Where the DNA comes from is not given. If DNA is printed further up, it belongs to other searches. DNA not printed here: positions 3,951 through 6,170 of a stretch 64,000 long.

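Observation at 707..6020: SWIM zinc-finger protein flanked by an AAA/DUF4143 ATPase and a 639-aa protein of unknown function that has a paralogue inside the island: candidate uncharacterised module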

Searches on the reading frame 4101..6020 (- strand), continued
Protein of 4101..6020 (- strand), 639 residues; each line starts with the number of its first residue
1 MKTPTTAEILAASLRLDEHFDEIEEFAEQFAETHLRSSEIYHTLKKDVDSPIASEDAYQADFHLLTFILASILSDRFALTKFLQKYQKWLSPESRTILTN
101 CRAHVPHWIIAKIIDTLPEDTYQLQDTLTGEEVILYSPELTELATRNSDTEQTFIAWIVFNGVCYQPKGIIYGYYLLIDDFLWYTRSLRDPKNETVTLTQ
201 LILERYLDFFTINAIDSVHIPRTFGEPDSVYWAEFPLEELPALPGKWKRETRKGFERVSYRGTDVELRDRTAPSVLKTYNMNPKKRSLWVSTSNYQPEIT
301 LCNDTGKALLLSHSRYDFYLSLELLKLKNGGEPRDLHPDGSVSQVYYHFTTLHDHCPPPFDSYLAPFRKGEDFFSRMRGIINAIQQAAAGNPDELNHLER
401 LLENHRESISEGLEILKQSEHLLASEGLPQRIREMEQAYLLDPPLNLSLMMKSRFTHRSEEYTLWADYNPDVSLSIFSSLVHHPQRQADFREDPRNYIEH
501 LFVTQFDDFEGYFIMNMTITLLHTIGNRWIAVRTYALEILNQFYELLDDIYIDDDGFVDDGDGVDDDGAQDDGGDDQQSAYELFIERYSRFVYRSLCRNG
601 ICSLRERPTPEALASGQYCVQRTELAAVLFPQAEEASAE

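Call 82: find_encoding_contigs(protein=P0210, flank=10000, max_places=1)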
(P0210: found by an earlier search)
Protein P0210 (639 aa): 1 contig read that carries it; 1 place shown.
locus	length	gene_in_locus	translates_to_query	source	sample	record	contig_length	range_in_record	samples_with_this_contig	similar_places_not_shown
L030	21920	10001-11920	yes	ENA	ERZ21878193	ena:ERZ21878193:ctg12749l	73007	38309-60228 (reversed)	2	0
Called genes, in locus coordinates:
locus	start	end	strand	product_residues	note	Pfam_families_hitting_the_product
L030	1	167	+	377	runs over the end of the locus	PF03841:SelA, PF00266:Aminotran_5 (faint)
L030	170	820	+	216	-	PF01081:Aldolase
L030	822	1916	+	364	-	PF00294:PfkB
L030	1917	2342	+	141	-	-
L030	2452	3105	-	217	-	PF13707:RloB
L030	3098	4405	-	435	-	PF13175:AAA_15 (faint), PF13304:AAA_21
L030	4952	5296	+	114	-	-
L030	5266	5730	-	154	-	-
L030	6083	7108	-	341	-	PF01263:Aldose_epim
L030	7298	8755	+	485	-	PF00224:PK, PF02887:PK_C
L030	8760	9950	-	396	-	PF00334:NDK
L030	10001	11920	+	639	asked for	-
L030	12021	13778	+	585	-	-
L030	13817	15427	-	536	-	-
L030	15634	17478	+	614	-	-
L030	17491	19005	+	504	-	-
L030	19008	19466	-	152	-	PF01467:CTP_transf_like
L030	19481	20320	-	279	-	PF04991:LicD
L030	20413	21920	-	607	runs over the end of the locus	-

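Call 84: predict_structure(alignment_id=A5)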
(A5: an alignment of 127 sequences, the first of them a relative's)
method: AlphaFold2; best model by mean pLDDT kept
length: 639 residues; sequences in the alignment: 127
mean_pLDDT: 87.4   pTM: 0.71
mean pLDDT of the five models: 87.4, 87.3, 86.8, 86.7, 86.6
residues with pLDDT >= 90: 440; 70-90: 101; 50-70: 62; < 50: 36
segments of 3 or more residues with pLDDT < 50: 409-430, 556-565
pLDDT, mean of each block of 10 residues (from residue 1): 89 97 98 97 96 85 97 98 98 97 98 95 97 97 84 96 97 96 95 93 97 90 90 97 96 96 94 94 87 91 98 97 95 91 94 89 85 56 57 66 58 41 39 79 83 77 86 98 96 95 88 95 96 96 78 50 47 66 94 98 98 98 97 84
secondary structure, 60 per line:
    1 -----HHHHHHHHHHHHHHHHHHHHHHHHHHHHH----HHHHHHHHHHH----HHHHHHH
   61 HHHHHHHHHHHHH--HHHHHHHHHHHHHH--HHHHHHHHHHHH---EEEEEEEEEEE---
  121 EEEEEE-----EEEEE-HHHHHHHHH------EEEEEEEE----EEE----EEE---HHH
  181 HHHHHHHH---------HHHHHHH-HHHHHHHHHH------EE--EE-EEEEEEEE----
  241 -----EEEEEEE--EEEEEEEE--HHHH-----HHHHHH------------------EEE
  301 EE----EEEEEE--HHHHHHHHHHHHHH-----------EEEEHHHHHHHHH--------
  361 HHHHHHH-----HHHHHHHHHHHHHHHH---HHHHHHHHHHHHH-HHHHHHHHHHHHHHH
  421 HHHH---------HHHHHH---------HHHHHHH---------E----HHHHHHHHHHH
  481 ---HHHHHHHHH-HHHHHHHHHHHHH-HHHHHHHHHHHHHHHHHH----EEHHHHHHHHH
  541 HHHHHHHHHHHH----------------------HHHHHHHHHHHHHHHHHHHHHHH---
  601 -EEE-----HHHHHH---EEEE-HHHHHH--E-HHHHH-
elements in order: H6-34 H39-49 H54-73 H76-89 H92-103 E107-117 E121-126 E132-136 H138-146 E153-160 E165-167 E172-174 H178-188 H198-204 H206-215 E229-236 E246-252 E255-262 H265-268 H274-279 E298-302 E307-312 H315-328 E340-343 H344-352 H361-367 H373-388 H392-404 H406-424 H434-439 H449-455 H470-480 H484-492 H494-506 H508-525 H532-552 H575-597 E602-604 H610-615 E619-622 H624-629 H634-638

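Call 89: fold_search(model_id=the predicted structure, library=pdb)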
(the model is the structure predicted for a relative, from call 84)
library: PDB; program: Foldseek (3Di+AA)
matches with E <= 10: 634; with E <= 0.001: 0
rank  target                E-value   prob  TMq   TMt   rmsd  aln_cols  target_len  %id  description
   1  7ytj_E                7.3e-02  0.06  0.09  0.09  38.6       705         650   11  Cryo-EM structure of VTC complex (released 2023-02-22)
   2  5kpe_MODEL_1_A        7.7e-02  0.15  0.07  0.20  10.7       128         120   15  Solution NMR Structure of Denovo Beta Sheet Design Protein, Northeast Structural Genomics Consortium (NESG) Ta (released 2016-09-21)
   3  4k11                  1.3e-01  0.06  0.05  0.07  21.3       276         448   11  The structure of 1NA in complex with Src T338G (released 2014-04-09)
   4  3i4o_B                1.4e-01  0.97  0.08  0.60   3.7        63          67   11  Crystal Structure of Translation Initiation Factor 1 from Mycobacterium tuberculosis (released 2010-02-23)
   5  6zxf_j                1.6e-01  0.96  0.08  0.37   4.4        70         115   10  Cryo-EM structure of a late human pre-40S ribosomal subunit - State G (released 2020-12-02)
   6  9v86_A                1.6e-01  0.06  0.08  0.06  20.3       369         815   12  Cryo-EM structure of KICSTOR CCC complex (state 3) (released 2025-11-12)
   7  9ebw_B                1.6e-01  0.04  0.07  0.08  24.5       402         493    7  Chimeric fluorescence biosensor formed from a lactate-binding protein and GFP, bound to lactate (released 2025-03-19)
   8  6y2s_A                1.7e-01  0.23  0.09  0.15  17.0       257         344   10  Escherichia coli R318A RnlA endoribonuclease (single alanine mutant of RnlA) (released 2021-03-31)
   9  2n8n_MODEL_1_A        1.8e-01  0.94  0.09  0.58   3.8        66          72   11  Solution structure of translation initiation factor (released 2016-10-26)
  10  6c00_MODEL_1_A        1.8e-01  0.93  0.09  0.57   3.8        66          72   11  Solution structure of translation initiation factor 1 from Clostridium difficile (released 2019-01-16)
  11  2h8h                  2.1e-01  0.04  0.06  0.08  21.1       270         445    9  Src kinase in complex with a quinazoline inhibitor (released 2006-11-21)
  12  6m0t_A                2.6e-01  0.08  0.10  0.12  19.4       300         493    8  Crystal Structure of Lysyl-tRNA Synthetase from Plasmodium falciparum complexed with L-lysine and Cladosporin derivati (released 2021-04-21)
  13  8xn8                  2.6e-01  0.04  0.06  0.07  19.6       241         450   10  The Crystal Structure of SRC from Biortus. (released 2024-01-24)
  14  6agt_C                2.7e-01  0.06  0.08  0.10  24.0       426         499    9  Crystal structure of PfKRS complexed with chromone inhibitor (released 2019-03-13)
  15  9fco_I                3.2e-01  0.90  0.09  0.58   3.8        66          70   12  Structure of E. coli 30S-IF1-IF3-mRNA-Kasugamycin complex (released 2025-03-19)
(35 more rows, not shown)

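Call 93: fold_search(model_id=the predicted structure, library=viral)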
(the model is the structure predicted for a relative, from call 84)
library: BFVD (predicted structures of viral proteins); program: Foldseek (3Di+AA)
matches with E <= 10: 432; with E <= 0.001: 0
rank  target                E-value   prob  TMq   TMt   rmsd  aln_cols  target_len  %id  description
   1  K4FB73                3.0e-02  0.69  0.08  0.33  13.5       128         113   14  Uncharacterized protein [Cronobacter phage vB_CsaM_GAP32]
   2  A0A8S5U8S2            8.7e-02  0.30  0.10  0.18  22.1       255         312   12  Uncharacterized protein [Siphoviridae sp. ctnMR5]
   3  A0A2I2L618            1.1e-01  0.12  0.10  0.06  17.1       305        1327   14  VETF-like early transcription factor large subunit [Orpheovirus IHUMI-LCC2]
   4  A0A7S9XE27            1.1e-01  0.11  0.10  0.09  26.1       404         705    6  Uncharacterized protein [Virus NIOZ-UU159]
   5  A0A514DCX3            1.3e-01  0.09  0.09  0.10  17.1       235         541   12  Uncharacterized protein (Fragment) [Arenavirus sp.]
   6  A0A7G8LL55            1.6e-01  0.08  0.05  0.17  19.2       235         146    8  Uncharacterized protein [Gordonia phage JKSyngboy]
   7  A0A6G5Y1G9            1.9e-01  0.07  0.06  0.13  19.2       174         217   10  (no name in the UniProt tables at hand)
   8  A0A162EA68            2.0e-01  0.04  0.06  0.11  15.9       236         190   12  CapR homology domain-containing protein [Salmonella phage NR01]
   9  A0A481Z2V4            2.2e-01  0.75  0.09  0.06  14.0       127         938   11  RecD helicase /ATP-dependent exoDNAse [Pithovirus LCPAC101]
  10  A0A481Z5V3            3.1e-01  0.41  0.09  0.13  13.3       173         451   12  Uncharacterized protein [Pithovirus LCPAC202]
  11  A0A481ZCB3            3.1e-01  0.09  0.07  0.16  17.4       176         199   10  Uncharacterized protein [Pithovirus LCPAC304]
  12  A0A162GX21            3.1e-01  0.05  0.07  0.11  18.8       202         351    9  LEF-3 [Mocis latipes granulovirus]
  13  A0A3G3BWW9            3.3e-01  0.23  0.09  0.27  16.1       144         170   10  (no name in the UniProt tables at hand)
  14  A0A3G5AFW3            3.4e-01  0.44  0.09  0.08  12.5       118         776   13  AAA+ ATPase domain-containing protein [Solivirus sp.]
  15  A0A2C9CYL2            3.4e-01  0.20  0.09  0.22  11.5       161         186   12  Uncharacterized protein [Yersinia phage fHe-Yen9-03]
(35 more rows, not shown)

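Call 98: search_protein_families(library=pfam, proteins=[L022:3399-5207:-, L022:7366-8814:+, L025:7976-8539:-, L024:8600-9787:-, L022:16938-18203:+, L001:11527-13260:-], max_evalue=0.01)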
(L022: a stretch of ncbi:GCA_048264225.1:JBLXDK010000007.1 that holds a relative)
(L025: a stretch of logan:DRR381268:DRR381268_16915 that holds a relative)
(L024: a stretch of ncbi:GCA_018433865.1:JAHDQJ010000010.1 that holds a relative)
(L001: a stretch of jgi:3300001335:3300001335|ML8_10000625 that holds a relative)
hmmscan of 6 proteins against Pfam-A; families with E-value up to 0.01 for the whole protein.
L022:3399-5207:- (602 aa): 0 families

L022:7366-8814:+ (482 aa): 10 families
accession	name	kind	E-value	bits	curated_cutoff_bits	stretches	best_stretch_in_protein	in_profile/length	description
PF13175.12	AAA_15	-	5.7e-23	82.6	32.1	2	307-422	260-374/374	AAA ATPase domain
PF13304.12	AAA_21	-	1.2e-18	68.6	27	1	293-423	220-304/304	AAA domain, putative AbiEii toxin, Type IV TA system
PF13476.12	AAA_23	-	3.8e-06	28.1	27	1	25-153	6-123/201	AAA domain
PF00005.33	ABC_tran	-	4.3e-05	24.6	25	1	34-103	8-74/137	ABC transporter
PF02463.25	SMC_N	-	0.00021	21.2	40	1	32-437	18-217/220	RecF/RecN/SMC N terminal domain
PF13238.12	AAA_18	-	0.00028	21.8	29.4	1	41-125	2-69/128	AAA domain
PF13401.12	AAA_22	-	0.00043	21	27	0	37-69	5-40/130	AAA domain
PF20720.3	nSTAND3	-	0.0011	19.1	27.2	1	34-85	14-63/155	Novel STAND NTPase 3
PF13555.12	AAA_29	-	0.0047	17.1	27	0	28-54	11-39/61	P-loop containing region of AAA domain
PF12128.14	DUF3584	-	0.009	14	31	0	32-54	11-34/1191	Protein of unknown function (DUF3584)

L025:7976-8539:- (187 aa): 0 families

L024:8600-9787:- (395 aa): 1 family
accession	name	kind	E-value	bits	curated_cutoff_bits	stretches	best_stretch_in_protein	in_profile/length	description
PF00334.24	NDK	-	2e-27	96.2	27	2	314-375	67-128/135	Nucleoside diphosphate kinase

L022:16938-18203:+ (421 aa): 2 families
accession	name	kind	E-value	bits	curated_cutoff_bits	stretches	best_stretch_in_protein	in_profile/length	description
PF13635.12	DUF4143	-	6.4e-26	91.4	28.1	1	202-367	2-158/160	Domain of unknown function (DUF4143)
PF13173.12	AAA_14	-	1.3e-12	48.3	27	1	24-137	4-127/129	AAA domain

L001:11527-13260:- (577 aa): 1 family
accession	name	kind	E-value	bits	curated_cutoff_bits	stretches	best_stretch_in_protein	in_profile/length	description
PF04434.22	SWIM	-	3.3e-07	30.1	19.6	1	48-82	1-35/38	SWIM zinc finger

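Call 107: search_protein_families(library=phrogs, proteins=[window:4101-6020:-, L001:11527-13260:-], max_evalue=0.001)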
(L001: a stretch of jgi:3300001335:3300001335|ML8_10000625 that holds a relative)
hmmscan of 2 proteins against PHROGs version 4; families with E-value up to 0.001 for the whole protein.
window:4101-6020:- (639 aa): 0 families

L001:11527-13260:- (577 aa): 0 families

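Call 108: search_protein_families(library=pfam, alignment_id=A3, max_evalue=1)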
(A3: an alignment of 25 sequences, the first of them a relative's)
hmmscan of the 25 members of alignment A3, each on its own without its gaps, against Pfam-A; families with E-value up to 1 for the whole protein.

A. member 1, P0001 (639 aa): 0 families

B. families by the number of members that match (of 25 scanned): 18 families
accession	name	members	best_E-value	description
PF24723.1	DUF7675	1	0.015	Family of unknown function (DUF7675)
PF10436.14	BCDHK_Adom3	1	0.027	Mitochondrial branched-chain alpha-ketoacid dehydrogenase kinase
PF11212.13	DUF2999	1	0.028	Protein of unknown function (DUF2999)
PF03087.19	BPS1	1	0.044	Protein BPS1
PF22751.1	DUF488-N3a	1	0.075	Active DUF488-N3 subclade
PF25569.1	TPR_ZFYVE26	1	0.08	ZFYVE26-like, TPR repeats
PF13412.12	HTH_24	1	0.1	Winged helix-turn-helix DNA-binding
PF20235.3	PIR2-like_helical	1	0.13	PIR2-like, helical domain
PF07916.16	TraG_N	1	0.13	TraG-like protein, N-terminal region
PF22470.1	Histone_HNS_N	1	0.13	H-NS histone-like proteins, N-terminal domain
PF00726.22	IL10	1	0.15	Interleukin 10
PF06025.17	DUF913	1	0.16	Domain of Unknown Function (DUF913)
PF11588.13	DUF3243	1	0.19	Protein of unknown function (DUF3243)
PF20109.4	Trans_reg_dom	1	0.2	Proteobacterial transcriptional regulator-like domain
PF03902.18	Gal4_dimer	1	0.25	Gal4-like dimerisation domain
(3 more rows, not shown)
